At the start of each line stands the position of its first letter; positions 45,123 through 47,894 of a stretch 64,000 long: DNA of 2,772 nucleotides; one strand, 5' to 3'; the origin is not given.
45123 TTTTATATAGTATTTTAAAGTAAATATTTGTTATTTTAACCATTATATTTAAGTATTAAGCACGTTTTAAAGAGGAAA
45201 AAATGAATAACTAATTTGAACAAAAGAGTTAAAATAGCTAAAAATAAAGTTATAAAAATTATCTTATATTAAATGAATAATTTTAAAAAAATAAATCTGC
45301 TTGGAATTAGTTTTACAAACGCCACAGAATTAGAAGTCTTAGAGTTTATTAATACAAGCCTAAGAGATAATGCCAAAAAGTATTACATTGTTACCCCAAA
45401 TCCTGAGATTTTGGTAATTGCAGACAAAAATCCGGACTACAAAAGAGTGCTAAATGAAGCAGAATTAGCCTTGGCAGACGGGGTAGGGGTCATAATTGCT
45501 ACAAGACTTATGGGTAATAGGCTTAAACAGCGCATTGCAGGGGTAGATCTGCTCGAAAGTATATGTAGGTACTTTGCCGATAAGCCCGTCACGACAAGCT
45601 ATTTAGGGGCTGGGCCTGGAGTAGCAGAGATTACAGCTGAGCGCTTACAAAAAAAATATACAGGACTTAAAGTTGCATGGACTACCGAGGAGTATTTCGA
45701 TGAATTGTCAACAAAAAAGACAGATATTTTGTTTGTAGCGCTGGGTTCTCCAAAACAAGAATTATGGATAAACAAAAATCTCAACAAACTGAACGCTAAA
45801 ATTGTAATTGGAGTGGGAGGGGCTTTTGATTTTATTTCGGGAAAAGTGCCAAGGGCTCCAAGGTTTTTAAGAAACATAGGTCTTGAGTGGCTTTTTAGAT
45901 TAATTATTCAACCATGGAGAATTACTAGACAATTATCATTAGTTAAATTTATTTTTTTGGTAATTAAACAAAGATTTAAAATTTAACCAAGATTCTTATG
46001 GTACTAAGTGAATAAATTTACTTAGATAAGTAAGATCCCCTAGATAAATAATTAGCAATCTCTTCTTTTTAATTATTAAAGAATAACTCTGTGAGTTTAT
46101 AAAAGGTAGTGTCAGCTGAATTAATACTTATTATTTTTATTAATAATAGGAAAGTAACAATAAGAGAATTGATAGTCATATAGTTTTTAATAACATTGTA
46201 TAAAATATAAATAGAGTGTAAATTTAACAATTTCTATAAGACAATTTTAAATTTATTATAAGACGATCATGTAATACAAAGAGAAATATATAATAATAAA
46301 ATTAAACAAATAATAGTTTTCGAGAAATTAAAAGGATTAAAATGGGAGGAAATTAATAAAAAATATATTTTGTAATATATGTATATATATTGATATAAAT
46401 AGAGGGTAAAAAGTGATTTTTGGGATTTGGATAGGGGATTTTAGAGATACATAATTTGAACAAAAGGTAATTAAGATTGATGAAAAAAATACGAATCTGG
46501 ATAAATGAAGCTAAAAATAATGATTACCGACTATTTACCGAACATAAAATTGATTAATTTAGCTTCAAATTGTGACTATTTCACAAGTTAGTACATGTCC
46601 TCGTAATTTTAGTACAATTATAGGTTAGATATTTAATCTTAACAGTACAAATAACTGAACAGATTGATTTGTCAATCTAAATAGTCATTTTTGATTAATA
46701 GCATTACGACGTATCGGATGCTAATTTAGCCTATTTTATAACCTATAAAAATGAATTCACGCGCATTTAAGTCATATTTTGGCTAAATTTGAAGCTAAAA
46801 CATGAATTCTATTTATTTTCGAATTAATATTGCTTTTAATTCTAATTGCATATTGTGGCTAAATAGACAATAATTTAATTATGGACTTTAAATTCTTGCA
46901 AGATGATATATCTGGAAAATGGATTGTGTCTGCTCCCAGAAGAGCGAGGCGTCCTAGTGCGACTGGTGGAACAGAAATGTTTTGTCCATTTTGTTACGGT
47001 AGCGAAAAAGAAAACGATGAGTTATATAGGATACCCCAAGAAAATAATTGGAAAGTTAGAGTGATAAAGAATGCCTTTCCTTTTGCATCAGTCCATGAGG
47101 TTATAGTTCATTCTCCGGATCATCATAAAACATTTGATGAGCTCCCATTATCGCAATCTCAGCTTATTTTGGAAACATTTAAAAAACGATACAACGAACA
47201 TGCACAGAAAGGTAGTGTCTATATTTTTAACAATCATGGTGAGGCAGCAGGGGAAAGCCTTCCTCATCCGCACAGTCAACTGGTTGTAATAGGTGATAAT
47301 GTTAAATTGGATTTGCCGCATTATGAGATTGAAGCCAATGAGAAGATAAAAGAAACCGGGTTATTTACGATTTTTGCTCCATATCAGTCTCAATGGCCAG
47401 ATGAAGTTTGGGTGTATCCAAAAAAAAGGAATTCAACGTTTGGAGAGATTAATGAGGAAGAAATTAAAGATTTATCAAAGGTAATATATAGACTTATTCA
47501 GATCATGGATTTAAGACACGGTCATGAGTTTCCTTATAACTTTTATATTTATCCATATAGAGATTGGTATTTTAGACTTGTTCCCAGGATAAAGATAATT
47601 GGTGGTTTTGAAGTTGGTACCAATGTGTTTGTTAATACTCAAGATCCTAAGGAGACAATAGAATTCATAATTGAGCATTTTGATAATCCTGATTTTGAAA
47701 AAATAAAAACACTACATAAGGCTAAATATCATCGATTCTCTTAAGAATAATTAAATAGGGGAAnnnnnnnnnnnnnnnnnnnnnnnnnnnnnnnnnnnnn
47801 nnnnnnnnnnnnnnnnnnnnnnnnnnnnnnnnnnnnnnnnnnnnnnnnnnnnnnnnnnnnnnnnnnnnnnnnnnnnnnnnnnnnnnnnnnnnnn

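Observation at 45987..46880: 890-bp gene-free, extremely AT-rich region containing palindromic operator-like sites and an inverted repeat pair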

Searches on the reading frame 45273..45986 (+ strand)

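Call 10: search_protein_families(library=pfam, proteins=[window:45273-45986:+])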
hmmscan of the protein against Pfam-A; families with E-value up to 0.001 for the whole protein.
window:45273-45986:+ (237 aa): 1 family
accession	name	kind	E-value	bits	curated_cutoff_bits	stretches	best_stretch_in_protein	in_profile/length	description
PF03808.19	Glyco_tran_WecG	-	9.5e-51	172.4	27.4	1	63-220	1-167/168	Glycosyl transferase WecG/TagA/CpsF family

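Call 75: search_protein_families(library=ncbifam, proteins=[window:45273-45983:+], max_evalue=0.001)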
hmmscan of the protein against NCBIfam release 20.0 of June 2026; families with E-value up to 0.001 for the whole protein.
window:45273-45983:+ (237 aa): 4 families
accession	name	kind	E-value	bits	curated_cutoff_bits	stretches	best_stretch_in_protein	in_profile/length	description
NF041710.1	UDPacetylman_taseTarA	equivalog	6.2e-50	170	350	1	3-236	5-246/247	N-acetylglucosaminyldiphosphoundecaprenol N-acetyl-beta-D-mannosaminyltransferase TarA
TIGR00696.1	wecG_tagA_cpsF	superfamily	5.5e-46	156.5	69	1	59-226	2-178/178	WecB/TagA/CpsF family glycosyltransferase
NF041872.1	EPS_EpsA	equivalog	7.2e-38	130.4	500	1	29-228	39-250/265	exopolysaccharide biosynthesis glycosyltransferase EpsA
NF002980.1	PRK03692.1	equivalog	1.2e-35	123.1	323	1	19-233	17-238/240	lipopolysaccharide N-acetylmannosaminouronosyltransferase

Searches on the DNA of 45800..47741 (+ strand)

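Call 7: search_rna_families(source=window, start=45800, end=47000, threshold=evalue, max_evalue=10)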
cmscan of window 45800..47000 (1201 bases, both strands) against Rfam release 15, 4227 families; matches with E-value up to 10: 11.
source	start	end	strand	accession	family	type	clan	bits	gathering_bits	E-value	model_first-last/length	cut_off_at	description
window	46004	46077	+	RF02644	Spy490380c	Gene; sRNA;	-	22.5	65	5.2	1-96/96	no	S. pyogenes small RNA Spy490380c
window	46154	46175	-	RF01339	CRISPR-DR27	Gene; CRISPR;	-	19.7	35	4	1-25/25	no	CRISPR RNA direct repeat element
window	46776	46797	+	RF01113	BMV3_UPD-PK3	Cis-reg;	-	19.5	36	6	1-23/23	no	Pseudoknot of upstream pseudoknot domain (UPD) of the 3'UTR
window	46152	46175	-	RF01354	CRISPR-DR45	Gene; CRISPR;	-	19.2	37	3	1-24/24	no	CRISPR RNA direct repeat element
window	46482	46581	-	RF00842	MIR403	Gene; miRNA;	-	18.9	70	0.82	1-115/115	no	MIR403 microRNA precursor family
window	46820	46843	-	RF03514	mir-6128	Gene; miRNA;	-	17.9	92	8.4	1-64/64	no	mir-6128 microRNA precursor family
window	46474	46532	+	RF01559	DdR1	Gene; snRNA; snoRNA; CD-box;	-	17.3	70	3.1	1-66/66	no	Dictyostelium snoRNA DdR1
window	46154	46175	+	RF01319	CRISPR-DR6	Gene; CRISPR;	-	16.8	39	3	1-30/30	no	CRISPR RNA direct repeat element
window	46472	46536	+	RF00278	SNORD50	Gene; snRNA; snoRNA; CD-box;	-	16.8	42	3.3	1-72/72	no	Small nucleolar RNA SNORD50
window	46436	46458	-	RF00390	TYMV_upPK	Cis-reg;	-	14.4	38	9.9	1-23/23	no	turnip yellow mosaic virus upstream pseudo-knot (TYMV_upPK)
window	46798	46823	-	RF00180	REN-SRE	Cis-reg;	-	13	41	4.6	1-37/37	no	Renin stability regulatory element (REN-SRE)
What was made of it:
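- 45987..46384 (.): Unconserved, extremely AT-rich spacer (5' part of the gap). Its length varies among relatives. No Rfam hit (call 7).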

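Call 90: search_rna_families(sources=[L107, L017, L101, L009, L012, L021], threshold=gathering)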
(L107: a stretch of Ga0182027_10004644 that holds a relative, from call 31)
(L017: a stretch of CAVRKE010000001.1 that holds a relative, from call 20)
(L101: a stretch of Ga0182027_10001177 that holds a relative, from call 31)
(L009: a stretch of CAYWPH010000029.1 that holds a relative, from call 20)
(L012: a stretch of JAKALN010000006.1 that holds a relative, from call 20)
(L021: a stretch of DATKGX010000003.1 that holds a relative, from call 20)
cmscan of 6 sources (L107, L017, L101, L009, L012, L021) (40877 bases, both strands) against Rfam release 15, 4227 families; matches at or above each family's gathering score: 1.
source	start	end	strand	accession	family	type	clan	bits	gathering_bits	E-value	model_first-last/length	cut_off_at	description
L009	6259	6378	-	RF00557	L10_leader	Cis-reg; leader;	-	52.9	44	8.4e-06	1-138/138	no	Ribosomal protein L10 leader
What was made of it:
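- On Any Rfam RNA family or structured ncRNA: No hit in six relatives (call 90).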

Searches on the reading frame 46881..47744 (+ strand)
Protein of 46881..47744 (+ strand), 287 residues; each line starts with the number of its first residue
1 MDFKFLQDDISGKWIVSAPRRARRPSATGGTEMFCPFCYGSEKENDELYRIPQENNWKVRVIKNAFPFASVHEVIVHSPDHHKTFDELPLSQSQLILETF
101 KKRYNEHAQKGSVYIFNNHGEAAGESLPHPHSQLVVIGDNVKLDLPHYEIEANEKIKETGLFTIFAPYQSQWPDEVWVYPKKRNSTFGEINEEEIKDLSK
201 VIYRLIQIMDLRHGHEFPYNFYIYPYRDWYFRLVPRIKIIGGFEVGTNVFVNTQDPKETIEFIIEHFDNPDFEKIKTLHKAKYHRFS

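Call 10: search_protein_families(library=pfam, proteins=[window:46881-47744:+])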
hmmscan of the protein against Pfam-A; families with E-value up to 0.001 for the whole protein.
window:46881-47744:+ (287 aa): 5 families
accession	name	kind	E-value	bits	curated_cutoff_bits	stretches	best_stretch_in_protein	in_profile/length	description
PF01087.27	GalP_UDP_transf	-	1.5e-10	42.3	22.1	1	73-134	113-177/184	Galactose-1-phosphate uridyl transferase, N-terminal domain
PF16268.10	DUF4921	-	1.8e-07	30.9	28.5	1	96-266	207-396/425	Domain of unknown function (DUF4921)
PF01230.28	HIT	-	3.8e-05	24.7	21.5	0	58-131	14-89/98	HIT domain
PF16285.10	DUF4931_N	-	0.00015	22.3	24.1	1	23-137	8-121/124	Domain of unknown function (DUF4931) N-terminal domain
PF02744.22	GalP_UDP_tr_C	-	0.00052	20.2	29.2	0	133-220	22-96/165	Galactose-1-phosphate uridyl transferase, C-terminal domain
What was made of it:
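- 46881..47744 (+): GalT/HIT-like gene, probably a hexose-1-phosphate nucleotidyltransferase or ADP-glucose phosphorylase type. It is the presumed regulated target. Pfam GalP_UDP_transf and HIT (call 10).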

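Call 11: find_encoding_contigs(protein=window:46881-47744:+, flank=10000, max_places=10)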
Protein window:46881-47744:+ (287 aa): no gene with exactly this product is on record in the collection.

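Call 13: find_homologous_proteins(query=window:46881-47744:+)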
Query window:46881-47744:+ (287 aa): 1185 proteins with E <= 0.001 among 1459 candidates; the best 120 are listed.
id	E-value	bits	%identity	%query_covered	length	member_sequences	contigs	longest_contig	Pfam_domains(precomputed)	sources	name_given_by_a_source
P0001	4.8e-181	619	90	100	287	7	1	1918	PF16268.11,PF01087.28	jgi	-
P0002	6.9e-145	500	70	100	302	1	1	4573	PF16268.11,PF01087.28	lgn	-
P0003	2.7e-142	491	71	100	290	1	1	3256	PF16268.11,PF02744.23,PF01087.28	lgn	-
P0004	6.3e-137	474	68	99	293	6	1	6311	PF01087.28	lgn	-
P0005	1.8e-136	472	66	100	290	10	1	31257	PF16268.11,PF16285.11,PF01087.28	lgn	-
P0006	3.8e-136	471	67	99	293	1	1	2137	PF16268.11,PF01087.28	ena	-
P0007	3.6e-135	468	68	100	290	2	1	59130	PF01087.28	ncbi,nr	ncbi:MAG: hypothetical protein HY344_03790 [Candidatus Levybacteria bacterium]|nr:hypothetical prote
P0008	8.9e-135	467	69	99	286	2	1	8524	PF16268.11,PF16285.11,PF01087.28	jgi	jgi:UDPglucose--hexose-1-phosphate uridylyltransferase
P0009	9.2e-135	467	67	100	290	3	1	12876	PF16268.11,PF01087.28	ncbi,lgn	-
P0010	1.6e-134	466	68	99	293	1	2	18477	PF16268.11,PF01087.28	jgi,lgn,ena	-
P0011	3.8e-133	461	67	99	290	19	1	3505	PF16268.11,PF16285.11,PF02744.23,PF01087.28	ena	-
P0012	5.4e-133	461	66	99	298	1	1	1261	PF16268.11,PF01087.28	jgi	jgi:UDPglucose--hexose-1-phosphate uridylyltransferase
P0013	5.7e-133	461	66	100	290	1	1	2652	PF16268.11,PF16285.11,PF01087.28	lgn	-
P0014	3.8e-132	458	66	99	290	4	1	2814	PF16268.11,PF01087.28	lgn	-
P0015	4.7e-132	458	66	99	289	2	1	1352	PF16268.11,PF01087.28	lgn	-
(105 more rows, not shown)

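Call 14: find_encoding_contigs(protein=P0001, flank=10000, max_places=3)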
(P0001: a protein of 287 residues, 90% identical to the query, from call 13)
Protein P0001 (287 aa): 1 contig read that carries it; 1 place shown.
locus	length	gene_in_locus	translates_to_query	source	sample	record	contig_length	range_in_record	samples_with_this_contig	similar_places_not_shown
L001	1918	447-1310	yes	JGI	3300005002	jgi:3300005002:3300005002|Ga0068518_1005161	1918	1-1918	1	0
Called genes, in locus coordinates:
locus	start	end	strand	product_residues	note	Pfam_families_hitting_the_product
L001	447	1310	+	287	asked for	PF01087:GalP_UDP_transf, PF16268:DUF4921 (faint)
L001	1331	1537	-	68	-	PF12728:HTH_17, PF00376:MerR (weak), PF13411:MerR_1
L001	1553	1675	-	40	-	-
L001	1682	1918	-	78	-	?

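Call 15: find_encoding_contigs(protein=P0005, flank=10000, max_places=3)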
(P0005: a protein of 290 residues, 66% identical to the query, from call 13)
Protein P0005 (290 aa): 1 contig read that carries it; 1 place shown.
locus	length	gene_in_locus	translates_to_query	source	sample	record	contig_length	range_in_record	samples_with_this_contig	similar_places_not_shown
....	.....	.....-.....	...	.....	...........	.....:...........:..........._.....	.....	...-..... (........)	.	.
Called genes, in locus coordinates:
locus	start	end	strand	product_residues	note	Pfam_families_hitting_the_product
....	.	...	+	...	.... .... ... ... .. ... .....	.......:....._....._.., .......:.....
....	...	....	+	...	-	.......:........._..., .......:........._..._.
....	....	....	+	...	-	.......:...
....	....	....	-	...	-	-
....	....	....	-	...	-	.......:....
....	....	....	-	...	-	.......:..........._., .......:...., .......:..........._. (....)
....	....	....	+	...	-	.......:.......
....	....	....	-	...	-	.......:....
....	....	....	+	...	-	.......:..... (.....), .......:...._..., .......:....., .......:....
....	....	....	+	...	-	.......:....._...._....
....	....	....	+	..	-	-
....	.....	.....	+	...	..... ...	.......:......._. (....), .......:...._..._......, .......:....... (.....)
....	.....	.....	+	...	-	-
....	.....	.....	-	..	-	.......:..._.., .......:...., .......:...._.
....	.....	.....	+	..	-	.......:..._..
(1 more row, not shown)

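Call 16: find_encoding_contigs(protein=P0007, flank=10000, max_places=3)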
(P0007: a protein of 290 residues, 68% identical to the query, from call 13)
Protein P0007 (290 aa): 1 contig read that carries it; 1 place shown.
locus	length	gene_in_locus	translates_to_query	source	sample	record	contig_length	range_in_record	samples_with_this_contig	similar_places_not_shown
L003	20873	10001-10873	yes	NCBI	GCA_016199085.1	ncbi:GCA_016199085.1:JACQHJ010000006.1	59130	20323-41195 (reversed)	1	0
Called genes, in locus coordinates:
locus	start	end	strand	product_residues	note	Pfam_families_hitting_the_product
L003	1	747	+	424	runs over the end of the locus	PF00675:Peptidase_M16, PF05193:Peptidase_M16_C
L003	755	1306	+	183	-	PF00334:NDK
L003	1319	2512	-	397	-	-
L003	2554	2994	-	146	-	PF07884:VKOR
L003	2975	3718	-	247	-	PF13462:Thioredoxin_4, PF01323:DSBA, PF13743:Thioredoxin_5 (faint)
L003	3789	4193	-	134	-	-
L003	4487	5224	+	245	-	PF04203:Sortase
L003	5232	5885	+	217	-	-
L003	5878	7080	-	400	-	PF08308:PEGA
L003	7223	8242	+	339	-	PF00022:Actin (faint), PF06723:MreB_Mbl, PF00012:HSP70, PF14450:FtsA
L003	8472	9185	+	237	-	PF03808:Glyco_tran_WecG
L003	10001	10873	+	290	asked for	PF01087:GalP_UDP_transf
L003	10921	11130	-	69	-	PF12728:HTH_17, PF00376:MerR, PF13411:MerR_1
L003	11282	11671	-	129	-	PF16320:Ribosomal_L12_N, PF00542:Ribosomal_L12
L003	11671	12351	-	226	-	PF00466:Ribosomal_L10, PF27436:RL10_C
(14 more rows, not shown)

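Call 20: find_related_loci(query=A2, collection=genome_contigs, flank=3000)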
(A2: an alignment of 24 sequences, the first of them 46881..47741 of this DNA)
Query A2 (287 aa) in genome_contigs; peptide patterns used: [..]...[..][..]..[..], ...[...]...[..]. (x = any residue, [..] = any of these).
152 stretches matched a pattern; 137 encode a relative of the query (tblastn E <= 1e-3); the best 80 are kept; 80 distinct loci.
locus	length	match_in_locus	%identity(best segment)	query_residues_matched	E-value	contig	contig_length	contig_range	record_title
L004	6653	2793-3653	90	1-287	0e+0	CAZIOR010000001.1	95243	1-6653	MAG TPA_asm: uncultured Gammaproteobacteria bacterium isolate SRP298887_co1_352 genome assembly, contig: NODE_90_length_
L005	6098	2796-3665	68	1-287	4e-142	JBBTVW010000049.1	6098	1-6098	MAG: Patescibacteria group bacterium isolate H43-bin095_1 H43_bin095_1_000000000049, whole genome shotgun sequence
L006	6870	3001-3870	67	1-287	1e-139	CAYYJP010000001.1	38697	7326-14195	MAG TPA_asm: uncultured Gammaproteobacteria bacterium isolate SRP050083_co7_164 genome assembly, contig: NODE_753_length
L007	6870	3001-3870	68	1-287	7e-138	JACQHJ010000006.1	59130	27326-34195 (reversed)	MAG: Candidatus Levyibacteriota bacterium isolate NC_groundwater_1096_Ag_S2p5_37_166 S_2p5_S6_coassembly_k141_2969635, w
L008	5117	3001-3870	67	1-287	3e-137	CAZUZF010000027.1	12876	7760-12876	MAG TPA_asm: uncultured Gammaproteobacteria bacterium isolate binchicken_co38_1268 genome assembly, contig: NODE_10289_l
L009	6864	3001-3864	65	1-285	1e-134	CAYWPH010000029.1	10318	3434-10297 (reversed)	MAG TPA_asm: uncultured Gammaproteobacteria bacterium isolate SRP302447_co3_825 genome assembly, contig: NODE_18340_leng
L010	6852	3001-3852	67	1-285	2e-133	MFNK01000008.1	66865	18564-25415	MAG: Candidatus Levybacteria bacterium RIFCSPHIGHO2_01_FULL_36_15b rifcsphigho2_01_scaffold_2529, whole genome shotgun s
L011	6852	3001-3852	65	1-285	4e-131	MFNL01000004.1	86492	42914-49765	MAG: Candidatus Levybacteria bacterium RIFCSPHIGHO2_01_FULL_37_17 rifcsphigho2_01_scaffold_964, whole genome shotgun seq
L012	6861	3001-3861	60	2-285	5e-125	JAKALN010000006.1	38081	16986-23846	MAG: bacterium isolate WY5.bin128 NODE_1519_length_38081_cov_8.641540, whole genome shotgun sequence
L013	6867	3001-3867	61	1-285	2e-122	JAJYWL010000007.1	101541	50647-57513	MAG: bacterium isolate FK3.bin113 NODE_305_length_101541_cov_3.644822, whole genome shotgun sequence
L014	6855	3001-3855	59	2-283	7e-122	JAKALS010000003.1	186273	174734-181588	MAG: bacterium isolate WY5.bin132 NODE_93_length_186273_cov_6.590870, whole genome shotgun sequence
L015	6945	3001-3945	56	1-285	2e-121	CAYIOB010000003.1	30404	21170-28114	MAG TPA_asm: uncultured Gammaproteobacteria bacterium isolate ERP119705_co25_644 genome assembly, contig: NODE_728_lengt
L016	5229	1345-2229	60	1-285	6e-121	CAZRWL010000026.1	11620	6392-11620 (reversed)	MAG TPA_asm: uncultured Gammaproteobacteria bacterium isolate SRP269290_co1_1073 genome assembly, contig: NODE_8424_leng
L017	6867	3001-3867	61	1-285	8e-121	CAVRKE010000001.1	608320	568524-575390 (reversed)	MAG: Candidatus Levybacteria bacterium isolate MFD01476.bin.1.95 genome assembly, contig: contig_20563, whole genome sho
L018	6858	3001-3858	60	2-285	1e-118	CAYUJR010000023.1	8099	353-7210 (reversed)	MAG TPA_asm: uncultured Gammaproteobacteria bacterium isolate SRP090828_co2_75 genome assembly, contig: NODE_3333_length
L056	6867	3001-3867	61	1-285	6e-120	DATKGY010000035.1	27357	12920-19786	MAG TPA_asm: Patescibacteria group bacterium isolate SMAG_U14563 k141_35164, whole genome shotgun sequence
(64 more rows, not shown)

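Call 31: find_related_loci(query=A2, collection=metagenome_contigs, flank=3000)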
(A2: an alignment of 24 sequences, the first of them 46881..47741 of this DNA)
Query A2 (287 aa) in metagenome_contigs; peptide patterns used: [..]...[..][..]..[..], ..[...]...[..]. (x = any residue, [..] = any of these).
352 stretches matched a pattern; 303 encode a relative of the query (tblastn E <= 1e-3); the best 80 are kept; 80 distinct loci.
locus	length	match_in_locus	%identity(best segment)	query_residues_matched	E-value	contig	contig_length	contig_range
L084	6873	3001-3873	68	1-285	3e-138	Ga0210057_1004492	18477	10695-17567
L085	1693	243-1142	66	1-285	3e-147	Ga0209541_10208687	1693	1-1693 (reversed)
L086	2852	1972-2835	66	1-285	1e-141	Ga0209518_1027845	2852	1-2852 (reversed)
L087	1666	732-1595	66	1-285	6e-146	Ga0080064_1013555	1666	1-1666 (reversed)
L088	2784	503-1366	66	1-285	2e-141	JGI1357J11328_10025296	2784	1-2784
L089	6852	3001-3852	67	1-285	1e-133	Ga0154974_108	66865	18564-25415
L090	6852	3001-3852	65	1-285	3e-131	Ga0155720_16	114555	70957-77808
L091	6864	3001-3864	60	1-285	3e-126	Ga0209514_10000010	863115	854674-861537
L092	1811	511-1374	60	1-285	6e-135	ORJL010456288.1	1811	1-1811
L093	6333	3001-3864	63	1-285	2e-125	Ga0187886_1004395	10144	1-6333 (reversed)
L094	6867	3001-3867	62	1-285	5e-124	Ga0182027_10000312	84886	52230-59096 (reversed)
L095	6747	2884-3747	59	1-285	6e-124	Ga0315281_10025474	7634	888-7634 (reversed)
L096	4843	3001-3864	59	1-285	2e-123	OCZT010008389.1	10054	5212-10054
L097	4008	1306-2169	60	1-285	6e-125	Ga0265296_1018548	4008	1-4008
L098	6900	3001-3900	60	2-285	2e-122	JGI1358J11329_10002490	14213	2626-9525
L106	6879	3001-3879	58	2-285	8e-120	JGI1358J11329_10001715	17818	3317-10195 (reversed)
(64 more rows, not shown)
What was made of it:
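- The element is vertically conserved at one locus across the clade (calls 20, 31).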

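Call 74: search_solved_structures(query=window:46881-47741:+, max_evalue=0.001)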
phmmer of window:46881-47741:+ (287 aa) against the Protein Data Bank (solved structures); distinct sequences matched with E-value up to 0.001: 7.
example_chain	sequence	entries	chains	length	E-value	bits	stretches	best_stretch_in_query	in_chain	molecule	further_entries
1z84_A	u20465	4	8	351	3.4e-30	108.5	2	70-261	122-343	galactose-1-phosphate uridyl transferase-like protein | putative galactose-1-phosphate uridyl transferase | Probable galactose-1-phosphate uridyl transferase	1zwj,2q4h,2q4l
2h39_A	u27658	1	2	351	2.9e-29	105.5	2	70-261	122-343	Probable galactose-1-phosphate uridyl transferase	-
6k5z_A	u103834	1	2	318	1.3e-17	67.2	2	6-137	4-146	Galactose-1-phosphate uridylyltransferase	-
6k9z_A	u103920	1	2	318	2.2e-16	63.2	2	6-137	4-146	Galactose-1-phosphate uridylyltransferase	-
1hxp_A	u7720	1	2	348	1.1e-10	44.5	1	72-134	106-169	HEXOSE-1-PHOSPHATE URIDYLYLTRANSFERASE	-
1hxq_A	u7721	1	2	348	1.1e-10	44.5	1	72-134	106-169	HEXOSE-1-PHOSPHATE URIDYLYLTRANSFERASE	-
1gup_A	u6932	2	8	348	2.4e-09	40.1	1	72-134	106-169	GALACTOSE-1-PHOSPHATE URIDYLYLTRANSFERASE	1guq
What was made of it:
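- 46881..47744 (+): The best solved relative is 1Z84 (E 3e-30, call 74).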

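Call 75: search_protein_families(library=ncbifam, proteins=[window:46881-47741:+], max_evalue=0.001)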
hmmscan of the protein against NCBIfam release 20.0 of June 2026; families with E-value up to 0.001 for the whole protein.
window:46881-47741:+ (287 aa): 2 families
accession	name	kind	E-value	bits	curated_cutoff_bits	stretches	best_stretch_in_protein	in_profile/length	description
NF008724.0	PRK11720.1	equivalog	3.3e-19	69.2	448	2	70-134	104-169/348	UDP-glucose--hexose-1-phosphate uridylyltransferase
TIGR00209.1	galT_1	equivalog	9.8e-16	57.7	102.1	2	73-135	108-171/349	galactose-1-phosphate uridylyltransferase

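Call 95: search_protein_families(library=pfam, proteins=[L106:1504-2976:+, L012:3959-5101:-, L056:3-1148:+], max_evalue=0.00001)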
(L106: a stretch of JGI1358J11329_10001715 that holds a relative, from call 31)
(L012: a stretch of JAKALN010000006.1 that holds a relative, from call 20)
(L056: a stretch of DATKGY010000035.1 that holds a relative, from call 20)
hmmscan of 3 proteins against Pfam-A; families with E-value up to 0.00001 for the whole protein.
L106:1504-2976:+ (491 aa): 3 families
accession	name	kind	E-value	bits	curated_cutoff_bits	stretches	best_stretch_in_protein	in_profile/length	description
PF08323.17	Glyco_transf_5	-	6.5e-56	190.2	22.7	1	2-238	1-238/239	Starch synthase catalytic domain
PF00534.26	Glycos_transf_1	-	3.8e-21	75.8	26.4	1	286-445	5-167/172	Glycosyl transferases group 1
PF13692.12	Glyco_trans_1_4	-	2.6e-13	50.9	27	1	297-432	2-138/142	Glycosyl transferases group 1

L012:3959-5101:- (381 aa): 0 families

L056:3-1148:+ (382 aa): 4 families
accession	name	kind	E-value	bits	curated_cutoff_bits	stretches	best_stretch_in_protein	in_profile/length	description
PF06723.19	MreB_Mbl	-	2.3e-135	451.1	27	1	48-375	2-325/327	MreB/Mbl protein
PF14450.12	FtsA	-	1.8e-12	48.2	31.8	1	194-356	1-112/127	Cell division protein FtsA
PF00012.26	HSP70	-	3.2e-12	45.9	20.6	1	141-348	135-351/599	Hsp70 protein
PF00022.25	Actin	-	3.7e-08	32.8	27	1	52-239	9-193/410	Actin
